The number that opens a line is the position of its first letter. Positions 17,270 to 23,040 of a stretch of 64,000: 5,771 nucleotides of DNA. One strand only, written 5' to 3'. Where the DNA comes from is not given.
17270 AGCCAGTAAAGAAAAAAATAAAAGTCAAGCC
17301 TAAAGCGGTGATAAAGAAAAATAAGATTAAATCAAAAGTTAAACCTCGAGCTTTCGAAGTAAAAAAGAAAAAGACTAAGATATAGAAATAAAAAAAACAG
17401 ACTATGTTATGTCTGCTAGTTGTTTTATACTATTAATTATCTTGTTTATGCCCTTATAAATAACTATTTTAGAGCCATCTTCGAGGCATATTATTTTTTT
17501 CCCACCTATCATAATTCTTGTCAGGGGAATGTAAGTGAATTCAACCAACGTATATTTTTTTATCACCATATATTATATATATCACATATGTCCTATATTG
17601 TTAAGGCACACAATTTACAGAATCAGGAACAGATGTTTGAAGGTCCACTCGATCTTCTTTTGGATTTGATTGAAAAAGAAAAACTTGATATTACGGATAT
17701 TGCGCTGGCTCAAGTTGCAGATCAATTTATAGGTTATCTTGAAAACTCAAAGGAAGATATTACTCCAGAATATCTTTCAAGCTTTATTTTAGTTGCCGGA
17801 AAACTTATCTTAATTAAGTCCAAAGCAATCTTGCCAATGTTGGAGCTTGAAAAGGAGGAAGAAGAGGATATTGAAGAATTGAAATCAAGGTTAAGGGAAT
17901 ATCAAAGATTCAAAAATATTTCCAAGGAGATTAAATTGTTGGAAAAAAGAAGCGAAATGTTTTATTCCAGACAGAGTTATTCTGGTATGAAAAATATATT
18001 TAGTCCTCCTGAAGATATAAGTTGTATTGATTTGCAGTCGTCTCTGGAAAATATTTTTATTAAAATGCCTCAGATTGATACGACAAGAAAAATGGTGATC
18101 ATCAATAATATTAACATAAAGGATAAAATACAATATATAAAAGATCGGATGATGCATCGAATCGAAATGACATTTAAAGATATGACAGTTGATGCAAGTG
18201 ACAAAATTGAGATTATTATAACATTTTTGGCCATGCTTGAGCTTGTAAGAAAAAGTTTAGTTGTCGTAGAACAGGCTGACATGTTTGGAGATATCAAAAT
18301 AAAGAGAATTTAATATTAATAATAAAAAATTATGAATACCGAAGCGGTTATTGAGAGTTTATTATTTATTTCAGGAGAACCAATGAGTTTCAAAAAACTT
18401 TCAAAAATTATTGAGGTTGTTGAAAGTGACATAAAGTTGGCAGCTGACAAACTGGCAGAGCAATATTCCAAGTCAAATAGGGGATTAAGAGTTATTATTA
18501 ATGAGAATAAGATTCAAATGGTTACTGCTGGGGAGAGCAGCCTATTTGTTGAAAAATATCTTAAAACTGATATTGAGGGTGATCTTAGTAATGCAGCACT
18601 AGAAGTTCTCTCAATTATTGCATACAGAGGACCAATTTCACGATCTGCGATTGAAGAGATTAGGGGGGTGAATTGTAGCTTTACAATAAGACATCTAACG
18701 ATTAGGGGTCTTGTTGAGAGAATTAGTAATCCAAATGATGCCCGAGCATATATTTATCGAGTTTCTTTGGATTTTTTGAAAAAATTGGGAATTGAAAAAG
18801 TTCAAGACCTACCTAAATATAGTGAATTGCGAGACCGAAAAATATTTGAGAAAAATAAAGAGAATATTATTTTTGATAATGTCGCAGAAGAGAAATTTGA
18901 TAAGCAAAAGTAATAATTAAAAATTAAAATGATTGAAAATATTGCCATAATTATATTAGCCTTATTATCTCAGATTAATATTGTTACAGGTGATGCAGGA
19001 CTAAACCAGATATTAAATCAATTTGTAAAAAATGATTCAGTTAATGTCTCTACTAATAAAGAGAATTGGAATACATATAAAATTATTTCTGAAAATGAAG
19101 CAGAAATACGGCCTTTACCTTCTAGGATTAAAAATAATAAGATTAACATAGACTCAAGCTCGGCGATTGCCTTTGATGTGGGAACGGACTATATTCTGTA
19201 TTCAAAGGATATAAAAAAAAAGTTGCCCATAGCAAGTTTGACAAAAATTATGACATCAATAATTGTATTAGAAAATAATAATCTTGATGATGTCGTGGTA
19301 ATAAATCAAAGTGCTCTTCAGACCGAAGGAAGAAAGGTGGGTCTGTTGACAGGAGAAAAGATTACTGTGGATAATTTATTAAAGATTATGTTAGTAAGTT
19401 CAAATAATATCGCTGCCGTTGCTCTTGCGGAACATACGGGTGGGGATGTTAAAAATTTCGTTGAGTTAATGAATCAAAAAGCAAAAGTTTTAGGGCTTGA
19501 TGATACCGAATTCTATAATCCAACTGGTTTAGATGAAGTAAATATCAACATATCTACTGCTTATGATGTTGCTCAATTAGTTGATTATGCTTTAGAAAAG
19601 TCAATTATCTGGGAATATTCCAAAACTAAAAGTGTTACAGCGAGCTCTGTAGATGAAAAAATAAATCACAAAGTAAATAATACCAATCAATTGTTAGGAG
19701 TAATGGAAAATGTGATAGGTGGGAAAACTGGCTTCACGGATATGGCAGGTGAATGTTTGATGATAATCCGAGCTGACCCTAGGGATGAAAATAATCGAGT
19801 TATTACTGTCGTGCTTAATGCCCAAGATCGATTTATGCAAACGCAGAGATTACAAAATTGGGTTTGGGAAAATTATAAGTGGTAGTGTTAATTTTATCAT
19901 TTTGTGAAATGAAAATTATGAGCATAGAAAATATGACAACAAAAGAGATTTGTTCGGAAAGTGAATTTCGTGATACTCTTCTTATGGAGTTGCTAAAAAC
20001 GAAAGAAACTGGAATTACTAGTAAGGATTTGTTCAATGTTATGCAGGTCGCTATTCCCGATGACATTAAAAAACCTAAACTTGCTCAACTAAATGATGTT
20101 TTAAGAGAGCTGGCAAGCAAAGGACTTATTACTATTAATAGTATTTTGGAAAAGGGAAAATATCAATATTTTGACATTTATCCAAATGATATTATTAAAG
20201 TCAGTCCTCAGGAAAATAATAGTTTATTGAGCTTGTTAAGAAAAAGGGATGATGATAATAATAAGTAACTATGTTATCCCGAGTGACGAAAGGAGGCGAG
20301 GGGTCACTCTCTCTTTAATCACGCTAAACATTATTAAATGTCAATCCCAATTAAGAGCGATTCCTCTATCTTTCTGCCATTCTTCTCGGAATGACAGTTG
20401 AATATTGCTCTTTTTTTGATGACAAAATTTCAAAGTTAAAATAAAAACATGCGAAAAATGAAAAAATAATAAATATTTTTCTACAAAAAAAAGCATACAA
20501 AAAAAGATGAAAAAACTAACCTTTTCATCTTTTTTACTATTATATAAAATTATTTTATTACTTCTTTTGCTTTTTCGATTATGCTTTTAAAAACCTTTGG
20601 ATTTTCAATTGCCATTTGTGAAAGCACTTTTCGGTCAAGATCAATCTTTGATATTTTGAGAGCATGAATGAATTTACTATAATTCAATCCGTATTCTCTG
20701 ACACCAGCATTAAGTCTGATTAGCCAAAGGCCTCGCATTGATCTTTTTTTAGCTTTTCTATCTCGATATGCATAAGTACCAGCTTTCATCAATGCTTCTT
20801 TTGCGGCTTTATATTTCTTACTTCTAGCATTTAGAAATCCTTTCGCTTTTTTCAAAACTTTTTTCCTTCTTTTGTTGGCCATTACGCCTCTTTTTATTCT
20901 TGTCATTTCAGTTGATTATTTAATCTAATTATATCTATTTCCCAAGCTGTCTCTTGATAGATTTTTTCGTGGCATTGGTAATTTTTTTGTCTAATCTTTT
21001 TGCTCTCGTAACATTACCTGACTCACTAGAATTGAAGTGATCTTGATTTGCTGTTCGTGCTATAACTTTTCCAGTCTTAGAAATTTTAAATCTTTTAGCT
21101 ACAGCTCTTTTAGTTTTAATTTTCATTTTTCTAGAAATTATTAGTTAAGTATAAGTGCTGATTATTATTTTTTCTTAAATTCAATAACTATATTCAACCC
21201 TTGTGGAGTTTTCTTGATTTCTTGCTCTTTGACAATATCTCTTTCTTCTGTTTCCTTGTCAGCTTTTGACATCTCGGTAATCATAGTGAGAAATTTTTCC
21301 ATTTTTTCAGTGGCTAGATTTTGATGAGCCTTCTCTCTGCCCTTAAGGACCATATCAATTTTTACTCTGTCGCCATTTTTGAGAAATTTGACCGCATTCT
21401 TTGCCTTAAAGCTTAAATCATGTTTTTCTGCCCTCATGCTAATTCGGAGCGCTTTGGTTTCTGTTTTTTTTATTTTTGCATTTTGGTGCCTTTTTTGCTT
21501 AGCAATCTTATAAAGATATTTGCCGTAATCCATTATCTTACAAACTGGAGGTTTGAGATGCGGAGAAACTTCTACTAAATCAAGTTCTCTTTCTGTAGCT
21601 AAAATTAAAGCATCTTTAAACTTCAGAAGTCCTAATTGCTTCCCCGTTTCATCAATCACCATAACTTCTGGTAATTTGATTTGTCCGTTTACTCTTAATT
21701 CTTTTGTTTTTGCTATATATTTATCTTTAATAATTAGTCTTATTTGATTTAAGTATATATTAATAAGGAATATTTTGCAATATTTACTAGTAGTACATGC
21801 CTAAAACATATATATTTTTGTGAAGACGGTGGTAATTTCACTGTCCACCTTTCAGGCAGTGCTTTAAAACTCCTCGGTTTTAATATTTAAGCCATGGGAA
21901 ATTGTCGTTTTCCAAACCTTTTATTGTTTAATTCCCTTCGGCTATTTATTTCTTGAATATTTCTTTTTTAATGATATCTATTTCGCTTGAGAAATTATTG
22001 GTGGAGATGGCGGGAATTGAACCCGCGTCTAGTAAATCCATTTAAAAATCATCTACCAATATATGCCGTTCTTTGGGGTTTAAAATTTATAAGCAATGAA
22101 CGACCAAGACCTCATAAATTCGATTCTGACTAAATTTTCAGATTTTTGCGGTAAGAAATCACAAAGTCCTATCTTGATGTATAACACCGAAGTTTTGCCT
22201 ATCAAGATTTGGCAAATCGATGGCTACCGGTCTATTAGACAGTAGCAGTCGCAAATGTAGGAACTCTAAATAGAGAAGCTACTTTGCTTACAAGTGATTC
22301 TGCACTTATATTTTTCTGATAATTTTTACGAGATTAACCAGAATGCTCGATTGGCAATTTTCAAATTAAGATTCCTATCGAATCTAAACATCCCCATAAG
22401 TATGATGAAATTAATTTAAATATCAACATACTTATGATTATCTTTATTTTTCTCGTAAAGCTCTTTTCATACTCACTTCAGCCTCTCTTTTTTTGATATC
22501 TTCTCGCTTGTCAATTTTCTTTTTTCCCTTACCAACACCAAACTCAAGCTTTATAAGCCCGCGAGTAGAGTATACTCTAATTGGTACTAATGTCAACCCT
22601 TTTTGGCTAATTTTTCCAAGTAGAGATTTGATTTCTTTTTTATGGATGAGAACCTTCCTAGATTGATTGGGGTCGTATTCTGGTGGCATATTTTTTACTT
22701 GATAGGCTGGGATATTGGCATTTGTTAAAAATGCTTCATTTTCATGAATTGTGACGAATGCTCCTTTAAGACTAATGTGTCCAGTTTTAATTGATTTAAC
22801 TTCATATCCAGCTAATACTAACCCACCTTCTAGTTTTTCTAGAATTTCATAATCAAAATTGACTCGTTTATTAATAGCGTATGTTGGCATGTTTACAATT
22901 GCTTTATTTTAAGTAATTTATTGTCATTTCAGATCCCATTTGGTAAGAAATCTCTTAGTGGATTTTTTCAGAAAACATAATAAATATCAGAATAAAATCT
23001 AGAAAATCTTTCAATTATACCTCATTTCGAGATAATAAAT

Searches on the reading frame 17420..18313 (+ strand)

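Call 51: search_protein_families(library=pfam, proteins=[window:17420-18313:+], max_evalue=0.001)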
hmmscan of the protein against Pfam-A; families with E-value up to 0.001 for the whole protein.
window:17420-18313:+ (297 aa): 1 family
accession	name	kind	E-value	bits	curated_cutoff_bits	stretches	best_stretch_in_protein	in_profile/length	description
PF02616.19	SMC_ScpA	-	4.8e-22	79.5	24.6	1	83-295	1-230/232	Segregation and condensation protein ScpA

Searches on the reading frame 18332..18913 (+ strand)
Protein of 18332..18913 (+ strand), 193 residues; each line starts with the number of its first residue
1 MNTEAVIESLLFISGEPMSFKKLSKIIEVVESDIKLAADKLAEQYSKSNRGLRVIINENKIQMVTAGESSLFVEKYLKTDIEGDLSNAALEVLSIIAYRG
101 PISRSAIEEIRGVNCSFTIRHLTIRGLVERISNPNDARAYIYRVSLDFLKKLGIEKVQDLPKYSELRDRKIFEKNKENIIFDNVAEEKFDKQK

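Call 52: search_protein_families(library=pfam, proteins=[window:18332-18913:+], max_evalue=0.001)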
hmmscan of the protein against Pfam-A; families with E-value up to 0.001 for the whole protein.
window:18332-18913:+ (193 aa): 3 families
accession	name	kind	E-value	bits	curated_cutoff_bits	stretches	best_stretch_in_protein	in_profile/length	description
PF04079.22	SMC_ScpB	-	2.3e-43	148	27.4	1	6-162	2-159/160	Segregation and condensation complex subunit ScpB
PF01047.28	MarR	-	2.2e-05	24.7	24.6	1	85-139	1-58/59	MarR family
PF12802.13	MarR_2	-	0.00017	22.1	27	0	84-139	2-61/61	MarR family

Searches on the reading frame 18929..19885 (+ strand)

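Call 51: search_protein_families(library=pfam, proteins=[window:18929-19885:+], max_evalue=0.001)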
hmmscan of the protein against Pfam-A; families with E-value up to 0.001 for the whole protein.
window:18929-19885:+ (318 aa): 2 families
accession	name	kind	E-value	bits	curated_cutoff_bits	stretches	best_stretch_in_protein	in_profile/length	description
PF00768.25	Peptidase_S11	-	3.3e-57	194.1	27.6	1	71-299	7-238/239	D-alanyl-D-alanine carboxypeptidase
PF13354.11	Beta-lactamase2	-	5.4e-07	29.6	22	1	96-218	18-143/214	Beta-lactamase enzyme family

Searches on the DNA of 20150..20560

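Call 26: search_rna_families(source=window, start=20150, end=20560, threshold=evalue, max_evalue=10)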
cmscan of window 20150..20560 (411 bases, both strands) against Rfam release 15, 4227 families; matches with E-value up to 10: 7.
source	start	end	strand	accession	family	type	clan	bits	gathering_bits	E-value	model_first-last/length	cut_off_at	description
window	20411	20464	+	RF01597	snoR22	Gene; snRNA; snoRNA; CD-box;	-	24.7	50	0.38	1-83/83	no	small nucleolar RNA snoR22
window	20409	20470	+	RF04327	snoMe28S-A3420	Gene; snRNA; snoRNA; CD-box;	-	19.4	60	9.1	1-98/98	no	Drosophila C/D box small nucleolar RNA snoMe28S-A3420 family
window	20246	20280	+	RF00349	snoR11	Gene; snRNA; snoRNA; CD-box;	-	16.1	50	6.8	1-90/90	no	Small nucleolar RNA R11/Z151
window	20391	20440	+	RF02060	STnc410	Gene; sRNA;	-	16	50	0.38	1-158/158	no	Enterobacterial sRNA STnc410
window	20246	20280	+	RF01278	SNORD109A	Gene; snRNA; snoRNA; CD-box;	CL00069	15.4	35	2.6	1-67/67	no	Small nucleolar RNA SNORD109A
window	20309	20413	-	RF01484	rli59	Cis-reg;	-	15.4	100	6.3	1-181/181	no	Listeria sRNA rli59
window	20170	20220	+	RF02350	psRNA6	Gene; sRNA;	-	8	60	7.6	1-333/333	no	Nitrosomonas sRNA psRNA6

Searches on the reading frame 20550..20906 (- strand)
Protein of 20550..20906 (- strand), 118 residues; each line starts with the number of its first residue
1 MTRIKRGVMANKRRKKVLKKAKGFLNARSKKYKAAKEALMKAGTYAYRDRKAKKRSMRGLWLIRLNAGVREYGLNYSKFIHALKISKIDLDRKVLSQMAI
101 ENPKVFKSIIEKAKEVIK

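Call 52: search_protein_families(library=pfam, proteins=[window:20550-20906:-], max_evalue=0.001)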
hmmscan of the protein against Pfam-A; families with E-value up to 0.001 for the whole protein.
window:20550-20906:- (118 aa): 1 family
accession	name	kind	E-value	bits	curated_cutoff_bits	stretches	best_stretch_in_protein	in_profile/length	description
PF00453.23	Ribosomal_L20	-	8.9e-41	138.8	30.8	1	3-109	1-107/107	Ribosomal protein L20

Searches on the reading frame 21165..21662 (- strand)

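Call 52: search_protein_families(library=pfam, proteins=[window:21165-21662:-], max_evalue=0.001)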
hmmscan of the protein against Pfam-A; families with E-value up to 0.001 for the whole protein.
window:21165-21662:- (165 aa): 2 families
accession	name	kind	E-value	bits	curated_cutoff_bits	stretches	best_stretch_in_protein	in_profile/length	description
PF05198.21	IF3_N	-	1.2e-22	80.3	26.9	1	2-59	12-69/70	Translation initiation factor IF-3, N-terminal domain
PF00707.27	IF3_C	-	2.7e-18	66.1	34.8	1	68-139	2-73/86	Translation initiation factor IF-3, C-terminal domain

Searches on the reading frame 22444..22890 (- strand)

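Call 52: search_protein_families(library=pfam, proteins=[window:22444-22890:-], max_evalue=0.001)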
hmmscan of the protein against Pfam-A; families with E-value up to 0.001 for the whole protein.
window:22444-22890:- (148 aa): 1 family
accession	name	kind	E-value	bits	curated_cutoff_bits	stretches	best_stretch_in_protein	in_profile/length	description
PF01668.23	SmpB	-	2.1e-48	164.4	27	1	5-146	2-142/143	SmpB protein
